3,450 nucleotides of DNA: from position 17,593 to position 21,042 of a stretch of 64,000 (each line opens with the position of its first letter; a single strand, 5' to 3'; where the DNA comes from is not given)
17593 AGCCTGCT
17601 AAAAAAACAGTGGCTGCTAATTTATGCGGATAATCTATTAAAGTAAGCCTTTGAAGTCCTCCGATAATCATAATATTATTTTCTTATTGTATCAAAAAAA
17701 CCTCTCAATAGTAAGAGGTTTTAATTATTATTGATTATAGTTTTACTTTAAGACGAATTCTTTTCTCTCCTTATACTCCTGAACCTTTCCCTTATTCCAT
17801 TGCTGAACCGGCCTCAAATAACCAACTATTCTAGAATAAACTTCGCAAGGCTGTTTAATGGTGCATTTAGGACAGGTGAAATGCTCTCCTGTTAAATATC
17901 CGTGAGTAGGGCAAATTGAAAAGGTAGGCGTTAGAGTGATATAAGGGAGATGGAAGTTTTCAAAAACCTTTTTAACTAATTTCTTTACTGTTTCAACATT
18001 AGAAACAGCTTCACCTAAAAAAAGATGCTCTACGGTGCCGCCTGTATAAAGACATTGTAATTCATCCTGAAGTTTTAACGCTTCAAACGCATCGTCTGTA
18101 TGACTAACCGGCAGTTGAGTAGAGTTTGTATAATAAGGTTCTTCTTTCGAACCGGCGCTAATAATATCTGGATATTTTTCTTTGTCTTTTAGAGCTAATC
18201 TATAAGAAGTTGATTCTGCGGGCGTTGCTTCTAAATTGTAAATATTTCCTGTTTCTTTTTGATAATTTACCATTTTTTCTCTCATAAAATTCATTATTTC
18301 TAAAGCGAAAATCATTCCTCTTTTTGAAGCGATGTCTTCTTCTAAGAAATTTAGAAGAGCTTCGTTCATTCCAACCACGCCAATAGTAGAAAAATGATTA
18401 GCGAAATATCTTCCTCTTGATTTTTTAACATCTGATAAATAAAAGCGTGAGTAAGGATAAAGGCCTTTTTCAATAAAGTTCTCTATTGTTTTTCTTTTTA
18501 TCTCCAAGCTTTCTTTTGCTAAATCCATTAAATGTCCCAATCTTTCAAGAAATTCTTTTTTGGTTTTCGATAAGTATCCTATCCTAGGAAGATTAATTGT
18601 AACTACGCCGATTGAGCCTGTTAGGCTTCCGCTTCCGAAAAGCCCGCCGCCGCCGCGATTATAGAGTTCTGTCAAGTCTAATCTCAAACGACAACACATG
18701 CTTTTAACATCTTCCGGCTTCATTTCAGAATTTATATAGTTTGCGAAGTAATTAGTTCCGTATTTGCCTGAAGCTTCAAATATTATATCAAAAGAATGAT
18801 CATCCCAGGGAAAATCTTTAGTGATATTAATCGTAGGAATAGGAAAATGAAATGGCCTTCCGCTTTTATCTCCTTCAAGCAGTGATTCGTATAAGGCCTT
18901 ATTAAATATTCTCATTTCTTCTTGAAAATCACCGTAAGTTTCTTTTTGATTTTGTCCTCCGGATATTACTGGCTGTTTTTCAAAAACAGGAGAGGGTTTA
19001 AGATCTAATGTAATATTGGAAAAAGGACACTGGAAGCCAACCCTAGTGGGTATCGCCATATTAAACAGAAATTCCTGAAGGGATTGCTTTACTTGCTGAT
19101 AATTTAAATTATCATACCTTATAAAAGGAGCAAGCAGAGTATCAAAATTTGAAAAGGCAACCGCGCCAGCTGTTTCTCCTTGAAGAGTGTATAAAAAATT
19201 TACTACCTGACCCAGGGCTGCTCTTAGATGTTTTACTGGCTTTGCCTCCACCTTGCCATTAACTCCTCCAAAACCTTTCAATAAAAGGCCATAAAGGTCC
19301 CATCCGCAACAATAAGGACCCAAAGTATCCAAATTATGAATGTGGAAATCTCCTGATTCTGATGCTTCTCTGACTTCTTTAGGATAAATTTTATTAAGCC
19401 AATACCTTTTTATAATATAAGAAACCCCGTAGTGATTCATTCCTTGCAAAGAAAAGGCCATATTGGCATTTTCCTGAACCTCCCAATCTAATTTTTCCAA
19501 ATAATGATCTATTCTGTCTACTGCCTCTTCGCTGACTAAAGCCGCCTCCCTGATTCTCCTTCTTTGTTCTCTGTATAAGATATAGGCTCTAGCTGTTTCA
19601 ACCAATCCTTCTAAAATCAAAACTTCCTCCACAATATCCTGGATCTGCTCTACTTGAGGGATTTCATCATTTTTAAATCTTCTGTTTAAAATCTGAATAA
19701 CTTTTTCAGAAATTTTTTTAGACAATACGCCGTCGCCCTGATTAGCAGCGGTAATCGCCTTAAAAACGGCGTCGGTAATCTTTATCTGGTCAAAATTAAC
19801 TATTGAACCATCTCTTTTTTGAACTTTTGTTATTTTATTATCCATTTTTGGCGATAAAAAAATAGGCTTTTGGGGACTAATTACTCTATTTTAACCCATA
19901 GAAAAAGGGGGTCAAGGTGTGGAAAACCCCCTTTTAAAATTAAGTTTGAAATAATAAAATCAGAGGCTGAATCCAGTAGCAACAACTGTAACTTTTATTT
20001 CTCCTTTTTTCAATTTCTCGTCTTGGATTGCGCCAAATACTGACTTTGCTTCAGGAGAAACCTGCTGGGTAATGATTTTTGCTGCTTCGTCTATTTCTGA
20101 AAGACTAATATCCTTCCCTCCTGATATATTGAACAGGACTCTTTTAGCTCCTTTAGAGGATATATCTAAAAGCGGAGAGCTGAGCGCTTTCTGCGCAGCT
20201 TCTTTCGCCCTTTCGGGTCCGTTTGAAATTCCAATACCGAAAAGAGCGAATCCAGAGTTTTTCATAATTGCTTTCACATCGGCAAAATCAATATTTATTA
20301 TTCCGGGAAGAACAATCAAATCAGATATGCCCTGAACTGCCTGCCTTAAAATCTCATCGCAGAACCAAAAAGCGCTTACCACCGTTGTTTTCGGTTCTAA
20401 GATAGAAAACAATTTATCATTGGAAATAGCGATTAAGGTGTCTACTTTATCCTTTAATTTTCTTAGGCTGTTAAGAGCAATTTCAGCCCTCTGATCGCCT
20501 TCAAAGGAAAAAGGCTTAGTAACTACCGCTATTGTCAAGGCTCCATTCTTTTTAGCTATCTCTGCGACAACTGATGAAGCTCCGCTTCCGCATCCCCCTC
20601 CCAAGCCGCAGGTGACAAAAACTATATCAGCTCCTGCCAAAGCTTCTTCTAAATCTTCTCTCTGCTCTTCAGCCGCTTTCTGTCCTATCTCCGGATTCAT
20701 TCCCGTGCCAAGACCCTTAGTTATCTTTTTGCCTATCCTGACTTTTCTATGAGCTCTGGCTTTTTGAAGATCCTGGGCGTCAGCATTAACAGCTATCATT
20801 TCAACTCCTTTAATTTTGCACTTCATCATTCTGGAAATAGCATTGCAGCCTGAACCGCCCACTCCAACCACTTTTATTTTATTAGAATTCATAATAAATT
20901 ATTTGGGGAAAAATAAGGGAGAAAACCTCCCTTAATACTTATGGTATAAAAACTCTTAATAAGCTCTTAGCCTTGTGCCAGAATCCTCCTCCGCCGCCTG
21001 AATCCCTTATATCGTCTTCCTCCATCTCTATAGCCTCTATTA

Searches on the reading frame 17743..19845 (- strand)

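Call 69: search_protein_families(library=pfam, proteins=[window:17743-19845:-], max_evalue=0.00001)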
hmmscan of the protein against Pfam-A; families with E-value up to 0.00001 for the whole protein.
window:17743-19845:- (700 aa): 2 families
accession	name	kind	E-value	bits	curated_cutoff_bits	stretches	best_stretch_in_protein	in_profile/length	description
PF13597.11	NRDD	-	7.3e-191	636.1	26.2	1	125-697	1-562/562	Anaerobic ribonucleoside-triphosphate reductase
PF03477.21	ATP-cone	-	8.9e-21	74.7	25.8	1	7-96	2-87/88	ATP cone domain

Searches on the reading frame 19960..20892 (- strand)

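Call 69: search_protein_families(library=pfam, proteins=[window:19960-20892:-], max_evalue=0.00001)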
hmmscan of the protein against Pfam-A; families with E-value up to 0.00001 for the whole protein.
window:19960-20892:- (310 aa): 2 families
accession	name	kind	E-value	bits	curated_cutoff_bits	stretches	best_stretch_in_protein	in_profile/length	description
PF00091.31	Tubulin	-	8.7e-45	153.8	33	1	5-165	1-189/190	Tubulin/FtsZ family, GTPase domain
PF12327.13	FtsZ_C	-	2.3e-29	102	27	1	214-308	1-94/95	FtsZ family, C-terminal domain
